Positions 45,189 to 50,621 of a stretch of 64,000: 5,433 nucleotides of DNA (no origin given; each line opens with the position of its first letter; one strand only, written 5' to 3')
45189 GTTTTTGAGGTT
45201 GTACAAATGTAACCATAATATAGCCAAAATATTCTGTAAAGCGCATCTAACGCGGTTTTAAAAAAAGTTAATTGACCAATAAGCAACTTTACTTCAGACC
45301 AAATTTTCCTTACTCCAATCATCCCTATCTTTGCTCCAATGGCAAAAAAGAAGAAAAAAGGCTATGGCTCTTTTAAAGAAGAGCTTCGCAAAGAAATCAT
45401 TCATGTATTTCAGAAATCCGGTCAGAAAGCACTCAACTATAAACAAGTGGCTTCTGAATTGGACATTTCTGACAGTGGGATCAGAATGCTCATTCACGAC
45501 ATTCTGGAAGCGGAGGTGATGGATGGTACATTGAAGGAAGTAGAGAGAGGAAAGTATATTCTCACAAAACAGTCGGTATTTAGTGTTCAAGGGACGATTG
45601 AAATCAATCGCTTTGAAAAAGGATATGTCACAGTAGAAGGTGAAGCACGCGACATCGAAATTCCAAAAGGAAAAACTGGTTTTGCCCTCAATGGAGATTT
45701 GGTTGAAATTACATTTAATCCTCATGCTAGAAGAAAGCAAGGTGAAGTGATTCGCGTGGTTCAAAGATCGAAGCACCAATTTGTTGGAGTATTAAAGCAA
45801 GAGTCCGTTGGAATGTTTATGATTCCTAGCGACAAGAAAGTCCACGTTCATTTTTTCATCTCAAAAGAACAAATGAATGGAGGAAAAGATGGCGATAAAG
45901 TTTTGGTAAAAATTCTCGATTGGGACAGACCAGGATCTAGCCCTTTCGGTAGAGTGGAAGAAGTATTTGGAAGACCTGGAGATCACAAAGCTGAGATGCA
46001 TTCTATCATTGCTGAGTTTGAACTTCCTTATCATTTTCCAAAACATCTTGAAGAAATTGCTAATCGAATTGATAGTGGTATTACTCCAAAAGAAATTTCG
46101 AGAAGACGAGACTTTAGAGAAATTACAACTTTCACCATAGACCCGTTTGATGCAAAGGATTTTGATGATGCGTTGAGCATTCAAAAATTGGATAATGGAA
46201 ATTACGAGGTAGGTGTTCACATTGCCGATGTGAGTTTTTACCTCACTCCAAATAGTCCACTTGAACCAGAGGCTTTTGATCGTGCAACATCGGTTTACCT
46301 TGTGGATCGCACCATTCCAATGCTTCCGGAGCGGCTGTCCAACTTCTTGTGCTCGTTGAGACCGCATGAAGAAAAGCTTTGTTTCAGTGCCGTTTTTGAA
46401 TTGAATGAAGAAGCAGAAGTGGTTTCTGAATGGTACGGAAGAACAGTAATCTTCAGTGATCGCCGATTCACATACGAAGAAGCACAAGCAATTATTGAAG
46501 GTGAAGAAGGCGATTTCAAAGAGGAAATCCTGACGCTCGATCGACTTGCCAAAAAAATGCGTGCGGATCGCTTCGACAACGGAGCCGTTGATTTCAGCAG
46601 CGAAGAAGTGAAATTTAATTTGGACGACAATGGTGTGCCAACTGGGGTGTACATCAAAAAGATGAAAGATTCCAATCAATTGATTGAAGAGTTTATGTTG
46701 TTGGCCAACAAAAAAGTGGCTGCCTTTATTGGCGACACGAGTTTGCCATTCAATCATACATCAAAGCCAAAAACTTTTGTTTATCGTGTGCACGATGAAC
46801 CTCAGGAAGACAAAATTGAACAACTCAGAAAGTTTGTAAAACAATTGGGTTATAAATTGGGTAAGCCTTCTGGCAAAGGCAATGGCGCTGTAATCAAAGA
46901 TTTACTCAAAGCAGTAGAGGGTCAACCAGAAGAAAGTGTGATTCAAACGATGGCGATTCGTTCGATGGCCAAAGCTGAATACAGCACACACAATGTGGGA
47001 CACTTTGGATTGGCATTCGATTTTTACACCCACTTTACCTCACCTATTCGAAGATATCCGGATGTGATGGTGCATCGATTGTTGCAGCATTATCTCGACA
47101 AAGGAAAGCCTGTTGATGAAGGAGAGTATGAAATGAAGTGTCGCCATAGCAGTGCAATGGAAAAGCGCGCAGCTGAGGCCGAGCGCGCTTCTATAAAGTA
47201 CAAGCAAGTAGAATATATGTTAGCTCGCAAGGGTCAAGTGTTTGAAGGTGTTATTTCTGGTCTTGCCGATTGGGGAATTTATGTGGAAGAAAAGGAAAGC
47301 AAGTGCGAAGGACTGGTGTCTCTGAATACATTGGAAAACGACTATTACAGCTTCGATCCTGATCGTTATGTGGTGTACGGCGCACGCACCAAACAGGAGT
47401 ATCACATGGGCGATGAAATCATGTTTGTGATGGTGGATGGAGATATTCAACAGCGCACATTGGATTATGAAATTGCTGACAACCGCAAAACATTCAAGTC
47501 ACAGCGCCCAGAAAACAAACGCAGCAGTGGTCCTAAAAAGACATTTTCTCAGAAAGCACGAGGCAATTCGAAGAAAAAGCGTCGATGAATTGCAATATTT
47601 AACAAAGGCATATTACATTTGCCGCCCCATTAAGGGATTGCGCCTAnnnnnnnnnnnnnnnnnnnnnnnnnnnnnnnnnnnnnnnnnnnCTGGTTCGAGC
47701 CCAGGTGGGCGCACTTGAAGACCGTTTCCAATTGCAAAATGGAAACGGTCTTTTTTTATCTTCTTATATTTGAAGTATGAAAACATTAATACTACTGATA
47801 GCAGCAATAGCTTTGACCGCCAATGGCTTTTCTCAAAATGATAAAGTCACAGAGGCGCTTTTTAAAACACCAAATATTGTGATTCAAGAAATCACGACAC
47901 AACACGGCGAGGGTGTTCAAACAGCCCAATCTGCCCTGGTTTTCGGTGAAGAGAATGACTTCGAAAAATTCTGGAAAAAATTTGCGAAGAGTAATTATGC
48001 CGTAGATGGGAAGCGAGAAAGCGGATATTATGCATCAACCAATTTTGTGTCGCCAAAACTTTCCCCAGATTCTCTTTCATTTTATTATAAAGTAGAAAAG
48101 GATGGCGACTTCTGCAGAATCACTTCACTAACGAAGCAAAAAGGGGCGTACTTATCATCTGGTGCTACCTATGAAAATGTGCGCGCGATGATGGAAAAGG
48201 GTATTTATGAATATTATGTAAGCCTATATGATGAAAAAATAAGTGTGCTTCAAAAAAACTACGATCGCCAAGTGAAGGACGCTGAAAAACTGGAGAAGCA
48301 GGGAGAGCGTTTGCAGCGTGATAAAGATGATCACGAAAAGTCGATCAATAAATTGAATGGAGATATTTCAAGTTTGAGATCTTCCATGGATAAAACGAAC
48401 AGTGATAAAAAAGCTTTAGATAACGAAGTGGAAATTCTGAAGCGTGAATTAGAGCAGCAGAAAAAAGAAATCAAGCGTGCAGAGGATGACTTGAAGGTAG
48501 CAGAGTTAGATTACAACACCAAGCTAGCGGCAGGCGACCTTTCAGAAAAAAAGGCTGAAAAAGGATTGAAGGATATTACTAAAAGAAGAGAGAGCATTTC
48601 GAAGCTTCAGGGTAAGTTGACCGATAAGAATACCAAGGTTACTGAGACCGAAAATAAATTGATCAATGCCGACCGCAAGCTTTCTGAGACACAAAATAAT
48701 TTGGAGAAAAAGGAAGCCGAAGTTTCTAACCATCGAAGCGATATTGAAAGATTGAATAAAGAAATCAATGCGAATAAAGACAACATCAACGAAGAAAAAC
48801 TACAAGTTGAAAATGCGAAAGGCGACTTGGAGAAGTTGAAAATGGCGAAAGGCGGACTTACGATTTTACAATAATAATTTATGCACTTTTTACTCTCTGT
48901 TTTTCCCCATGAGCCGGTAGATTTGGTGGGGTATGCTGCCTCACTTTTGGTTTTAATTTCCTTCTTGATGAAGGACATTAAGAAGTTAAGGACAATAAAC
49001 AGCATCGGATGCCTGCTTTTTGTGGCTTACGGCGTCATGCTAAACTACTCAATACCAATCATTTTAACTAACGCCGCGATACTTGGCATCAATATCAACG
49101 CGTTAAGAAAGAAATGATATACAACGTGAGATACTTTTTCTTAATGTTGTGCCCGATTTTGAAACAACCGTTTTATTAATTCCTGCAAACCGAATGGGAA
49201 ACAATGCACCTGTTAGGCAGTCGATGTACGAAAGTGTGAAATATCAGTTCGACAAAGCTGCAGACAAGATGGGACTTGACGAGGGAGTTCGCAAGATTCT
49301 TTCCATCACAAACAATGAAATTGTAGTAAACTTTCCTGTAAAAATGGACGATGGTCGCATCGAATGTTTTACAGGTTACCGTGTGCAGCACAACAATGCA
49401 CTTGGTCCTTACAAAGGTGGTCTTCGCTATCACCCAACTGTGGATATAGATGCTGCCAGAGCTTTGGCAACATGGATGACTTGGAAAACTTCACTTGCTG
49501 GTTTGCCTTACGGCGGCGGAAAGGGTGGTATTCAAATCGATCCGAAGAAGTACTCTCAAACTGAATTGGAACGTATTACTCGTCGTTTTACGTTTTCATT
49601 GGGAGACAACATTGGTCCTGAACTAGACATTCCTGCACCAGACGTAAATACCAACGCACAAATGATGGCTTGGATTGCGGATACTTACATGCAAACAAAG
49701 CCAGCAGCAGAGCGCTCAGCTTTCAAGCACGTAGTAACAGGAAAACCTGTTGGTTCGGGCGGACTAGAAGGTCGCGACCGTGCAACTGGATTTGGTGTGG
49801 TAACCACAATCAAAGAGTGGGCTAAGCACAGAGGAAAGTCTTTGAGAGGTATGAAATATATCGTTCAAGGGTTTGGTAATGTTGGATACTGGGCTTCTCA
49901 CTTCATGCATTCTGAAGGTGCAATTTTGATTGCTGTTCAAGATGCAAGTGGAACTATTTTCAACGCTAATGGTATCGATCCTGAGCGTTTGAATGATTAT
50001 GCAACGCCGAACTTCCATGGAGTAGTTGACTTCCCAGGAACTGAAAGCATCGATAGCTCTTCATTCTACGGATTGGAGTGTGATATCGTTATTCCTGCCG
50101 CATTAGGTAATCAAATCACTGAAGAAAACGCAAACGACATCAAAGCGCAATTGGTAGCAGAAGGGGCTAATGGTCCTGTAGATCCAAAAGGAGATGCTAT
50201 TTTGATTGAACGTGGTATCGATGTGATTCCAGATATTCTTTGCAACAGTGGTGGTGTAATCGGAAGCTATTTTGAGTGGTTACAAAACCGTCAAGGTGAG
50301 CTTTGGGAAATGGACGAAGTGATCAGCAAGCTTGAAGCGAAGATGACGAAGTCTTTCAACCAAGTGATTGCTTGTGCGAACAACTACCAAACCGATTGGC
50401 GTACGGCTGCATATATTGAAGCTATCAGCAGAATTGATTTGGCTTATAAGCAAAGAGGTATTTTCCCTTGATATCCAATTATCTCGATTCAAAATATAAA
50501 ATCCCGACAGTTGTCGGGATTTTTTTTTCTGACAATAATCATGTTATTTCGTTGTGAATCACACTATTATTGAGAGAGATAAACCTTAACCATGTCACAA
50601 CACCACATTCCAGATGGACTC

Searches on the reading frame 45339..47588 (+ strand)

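Call 71: search_protein_families(library=pfam, proteins=[window:45339-47588:+], max_evalue=0.00001)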
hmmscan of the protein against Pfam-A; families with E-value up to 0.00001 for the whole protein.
window:45339-47588:+ (749 aa): 4 families
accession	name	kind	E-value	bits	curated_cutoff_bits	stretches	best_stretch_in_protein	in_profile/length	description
PF00773.25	RNB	-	9.1e-111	370.7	29.3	1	256-587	1-325/326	RNB domain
PF17876.7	CSD2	-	2.4e-26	92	26.2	1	160-234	1-74/74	Cold shock domain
PF08206.17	OB_RNB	-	6.7e-12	45.4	24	0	95-138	11-56/58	Ribonuclease B OB domain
PF17849.7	OB_Dis3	-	1.9e-06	28.3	22.8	1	161-227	4-76/77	Dis3-like cold-shock domain 2 (CSD2)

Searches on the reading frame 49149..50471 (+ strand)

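Call 72: search_protein_families(library=pfam, proteins=[window:49149-50471:+], max_evalue=0.00001)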
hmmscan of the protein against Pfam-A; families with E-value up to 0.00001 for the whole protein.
window:49149-50471:+ (440 aa): 2 families
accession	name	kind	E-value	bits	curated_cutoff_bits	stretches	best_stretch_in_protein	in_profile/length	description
PF00208.27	ELFV_dehydrog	-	2.7e-68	230.7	23.4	1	204-437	1-241/241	Glutamate/Leucine/Phenylalanine/Valine dehydrogenase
PF02812.23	ELFV_dehydrog_N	-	3.8e-57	192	25.3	1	56-181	3-128/129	Glu/Leu/Phe/Val dehydrogenase, dimerisation domain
